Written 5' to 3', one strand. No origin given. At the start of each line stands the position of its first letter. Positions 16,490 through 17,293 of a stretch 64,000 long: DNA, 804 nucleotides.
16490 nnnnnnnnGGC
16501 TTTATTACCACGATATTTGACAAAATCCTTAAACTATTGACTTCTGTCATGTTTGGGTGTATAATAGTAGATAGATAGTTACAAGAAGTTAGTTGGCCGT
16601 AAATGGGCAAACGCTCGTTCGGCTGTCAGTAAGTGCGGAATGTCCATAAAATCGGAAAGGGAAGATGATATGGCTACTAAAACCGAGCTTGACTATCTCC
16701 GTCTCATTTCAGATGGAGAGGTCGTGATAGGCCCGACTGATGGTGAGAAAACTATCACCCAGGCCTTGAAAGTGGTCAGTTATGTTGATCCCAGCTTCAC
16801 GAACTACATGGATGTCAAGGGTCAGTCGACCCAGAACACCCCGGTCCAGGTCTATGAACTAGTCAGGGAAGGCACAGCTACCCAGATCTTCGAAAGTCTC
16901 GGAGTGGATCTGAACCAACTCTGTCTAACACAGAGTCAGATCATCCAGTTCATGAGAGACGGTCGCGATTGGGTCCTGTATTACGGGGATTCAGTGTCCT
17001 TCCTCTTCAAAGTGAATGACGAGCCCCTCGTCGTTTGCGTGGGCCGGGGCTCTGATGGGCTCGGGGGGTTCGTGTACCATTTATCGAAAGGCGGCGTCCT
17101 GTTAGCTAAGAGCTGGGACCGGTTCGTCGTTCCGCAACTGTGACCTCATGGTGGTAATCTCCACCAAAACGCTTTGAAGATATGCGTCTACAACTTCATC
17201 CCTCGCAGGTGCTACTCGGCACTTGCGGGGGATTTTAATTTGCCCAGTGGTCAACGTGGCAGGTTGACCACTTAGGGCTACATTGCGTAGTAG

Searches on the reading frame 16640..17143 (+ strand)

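Call 15: search_protein_families(library=pfam, proteins=[window:16640-17143:+])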
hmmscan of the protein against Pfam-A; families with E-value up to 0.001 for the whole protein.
window:16640-17143:+ (167 aa): 0 families

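Call 91: search_protein_families(library=phrogs, max_evalue=1, proteins=[window:16640-17140:+])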
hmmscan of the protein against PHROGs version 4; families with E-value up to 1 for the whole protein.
window:16640-17140:+ (167 aa): 2 families
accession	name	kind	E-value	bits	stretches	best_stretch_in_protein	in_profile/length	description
phrog_37892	-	unknown function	0.34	12.1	1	3-57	75-129/133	-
phrog_13087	-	unknown function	0.44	11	1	12-61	62-111/224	-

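Call 92: search_protein_families(library=ncbifam, max_evalue=1, proteins=[window:16640-17140:+])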
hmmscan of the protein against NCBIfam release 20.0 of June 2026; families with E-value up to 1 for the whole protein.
window:16640-17140:+ (167 aa): 0 families
